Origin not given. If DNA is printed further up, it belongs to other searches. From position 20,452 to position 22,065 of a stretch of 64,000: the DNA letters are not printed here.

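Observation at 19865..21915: DprE1/DprE2-like heteromeric epimerase pair in a Bacteroidota genome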

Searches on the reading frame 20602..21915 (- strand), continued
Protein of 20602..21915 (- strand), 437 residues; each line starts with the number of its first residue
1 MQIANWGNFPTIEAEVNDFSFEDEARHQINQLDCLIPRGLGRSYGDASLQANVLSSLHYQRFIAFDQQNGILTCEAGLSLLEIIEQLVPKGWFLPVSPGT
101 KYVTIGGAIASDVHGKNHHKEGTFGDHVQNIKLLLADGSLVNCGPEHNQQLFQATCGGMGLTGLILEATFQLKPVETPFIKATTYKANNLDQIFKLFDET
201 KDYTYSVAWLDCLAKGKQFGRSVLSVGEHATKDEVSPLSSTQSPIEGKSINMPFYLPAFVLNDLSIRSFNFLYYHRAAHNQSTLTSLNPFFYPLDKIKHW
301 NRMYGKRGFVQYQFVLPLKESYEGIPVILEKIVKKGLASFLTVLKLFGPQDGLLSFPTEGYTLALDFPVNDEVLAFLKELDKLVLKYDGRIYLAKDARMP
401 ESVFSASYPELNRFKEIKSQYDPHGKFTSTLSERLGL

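Call 65: find_related_loci(query=window:20602-21915:-, collection=metagenome_contigs, flank=10000)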
Query window:20602-21915:- (437 aa) in metagenome_contigs; peptide patterns used: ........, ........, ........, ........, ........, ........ (x = any residue, [..] = any of these).
391 stretches matched a pattern; 216 encode a relative of the query (tblastn E <= 1e-3); the best 80 are kept; 80 distinct loci.
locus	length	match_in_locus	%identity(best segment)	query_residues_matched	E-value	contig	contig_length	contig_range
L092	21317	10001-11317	54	2-437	2e-165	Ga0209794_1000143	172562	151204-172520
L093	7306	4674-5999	53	1-437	1e-162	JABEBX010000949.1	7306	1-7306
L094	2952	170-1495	53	1-437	2e-171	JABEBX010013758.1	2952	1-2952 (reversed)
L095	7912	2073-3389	54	2-437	4e-162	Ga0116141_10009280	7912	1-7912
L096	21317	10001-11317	54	1-437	4e-159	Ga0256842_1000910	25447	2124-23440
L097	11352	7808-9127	53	1-437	3e-158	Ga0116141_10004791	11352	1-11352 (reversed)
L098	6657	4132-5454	51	1-437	8e-158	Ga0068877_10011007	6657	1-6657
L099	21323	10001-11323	51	1-437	7e-157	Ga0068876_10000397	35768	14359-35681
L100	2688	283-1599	54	1-435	2e-166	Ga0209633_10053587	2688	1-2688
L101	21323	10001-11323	52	2-437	1e-156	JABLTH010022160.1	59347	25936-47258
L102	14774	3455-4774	53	2-437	2e-154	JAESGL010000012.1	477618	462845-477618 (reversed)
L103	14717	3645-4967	49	1-437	4e-153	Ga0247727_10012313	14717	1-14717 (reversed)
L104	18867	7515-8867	51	2-437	5e-151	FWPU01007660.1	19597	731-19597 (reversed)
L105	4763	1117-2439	51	1-437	3e-153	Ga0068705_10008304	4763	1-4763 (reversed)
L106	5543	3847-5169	51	1-437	3e-151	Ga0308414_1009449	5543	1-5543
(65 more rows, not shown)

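Call 75: predict_structure(alignment_id=A1)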
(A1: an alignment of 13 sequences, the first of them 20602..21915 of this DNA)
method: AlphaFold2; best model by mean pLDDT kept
length: 437 residues; sequences in the alignment: 13
mean_pLDDT: 80.5   pTM: 0.85
mean pLDDT of the five models: 80.5, 79.9, 79.1, 76.2, 73.7
residues with pLDDT >= 90: 128; 70-90: 215; 50-70: 78; < 50: 16
segments of 3 or more residues with pLDDT < 50: 42-46, 239-246
pLDDT, mean of each block of 10 residues (from residue 1): 74 90 95 86 57 92 92 92 74 71 84 66 87 96 96 90 94 82 85 90 83 61 84 66 49 66 67 67 62 65 73 88 91 77 81 78 83 87 92 70 89 94 92 85
secondary structure, 60 per line:
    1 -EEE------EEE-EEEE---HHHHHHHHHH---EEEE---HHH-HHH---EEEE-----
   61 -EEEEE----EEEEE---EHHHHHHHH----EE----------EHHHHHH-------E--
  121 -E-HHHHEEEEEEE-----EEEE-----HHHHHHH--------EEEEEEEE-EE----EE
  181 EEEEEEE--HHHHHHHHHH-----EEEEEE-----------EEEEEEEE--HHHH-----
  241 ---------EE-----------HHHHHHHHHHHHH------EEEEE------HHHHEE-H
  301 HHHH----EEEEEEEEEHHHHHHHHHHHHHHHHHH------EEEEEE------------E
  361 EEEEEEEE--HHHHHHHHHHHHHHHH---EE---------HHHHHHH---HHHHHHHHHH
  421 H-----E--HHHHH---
elements in order: E2-4 E11-13 E15-18 H22-31 E35-38 E52-55 E62-66 E71-75 H80-87 H105-110 H124-127 E128-134 E140-143 H149-155 E164-171 E179-187 H190-199 E205-210 E222-229 H232-235 H263-275 E282-286 H293-296 H300-304 E309-317 H318-335 E342-347 E360-368 H371-386 H401-407 H411-421 H430-434

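Call 77: fold_search(model_id=the predicted structure, library=pdb)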
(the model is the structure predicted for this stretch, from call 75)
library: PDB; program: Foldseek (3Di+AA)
matches with E <= 10: 884; with E <= 0.001: 308
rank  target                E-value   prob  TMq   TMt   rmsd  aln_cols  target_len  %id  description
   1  4p8t_A                5.0e-38  1.00  0.86  0.82   4.7       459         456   32  Crystal structure of M. tuberculosis DprE1 in complex with the non-covalent inhibitor QN129 (released 2014-12-10)
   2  6hez_A                6.3e-38  1.00  0.83  0.84   4.5       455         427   31  M tuberculosis DprE1 in complex with BTZ043 (released 2018-08-29)
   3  6hfv_A                6.3e-38  1.00  0.83  0.85   4.7       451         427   31  Mycobacterium tuberculosis DprE1 in complex with CMP2 (released 2018-09-19)
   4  4f4q                  1.1e-37  1.00  0.82  0.86   7.7       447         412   33  Crystal structure of M. smegmatis DprE1 in complex with FAD and covalently bound BTZ043 (released 2012-09-05)
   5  4p8c_A                1.2e-37  1.00  0.84  0.82   4.7       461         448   32  Crystal structure of M. tuberculosis DprE1 in complex with the non-covalent inhibitor QN127 (released 2014-12-10)
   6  4ff6_A                1.3e-37  1.00  0.82  0.84   4.8       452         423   30  Mycobacterium tuberculosis DprE1 in complex with CT325 - monoclinic crystal form (released 2012-07-04)
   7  4p8n_A                1.4e-37  1.00  0.84  0.81   4.8       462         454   32  Crystal structure of M. tuberculosis DprE1 in complex with the non-covalent inhibitor QN118 (released 2014-12-10)
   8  4p8n_B                1.6e-37  1.00  0.82  0.86   7.5       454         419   31  Crystal structure of M. tuberculosis DprE1 in complex with the non-covalent inhibitor QN118 (released 2014-12-10)
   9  6hfw_A                1.7e-37  1.00  0.83  0.84   4.6       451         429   31  Mycobacterium tuberculosis DprE1 in complex with CMP1 (released 2018-09-19)
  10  4p8y_A                1.9e-37  1.00  0.84  0.81   4.9       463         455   32  Crystal structure of M. tuberculosis DprE1 in complex with the non-covalent inhibitor Ty21c (released 2014-12-10)
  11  5oel_A                2.1e-37  1.00  0.85  0.83   4.8       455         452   32  Mycobacterium tuberculosis DprE1 mutant Y314C in complex with TCA1 (released 2018-05-16)
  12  4p8m_A                2.4e-37  1.00  0.84  0.85   3.7       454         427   31  Crystal structure of M. tuberculosis DprE1 in complex with the non-covalent inhibitor QN114 (released 2014-12-10)
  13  4p8p_A                2.4e-37  1.00  0.84  0.82   4.7       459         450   31  Crystal structure of M. tuberculosis DprE1 in complex with the non-covalent inhibitor QN127 (released 2014-12-10)
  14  6hf3_A                2.9e-37  1.00  0.84  0.86   4.3       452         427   31  M tuberculosis DprE1 in complex with a covalently bound nitrobenzothiazinone (released 2018-08-29)
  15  4p8l_A                3.9e-37  1.00  0.86  0.82   4.7       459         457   32  Crystal structure of M. tuberculosis DprE1 in complex with the non-covalent inhibitor Ty36c (released 2014-12-10)
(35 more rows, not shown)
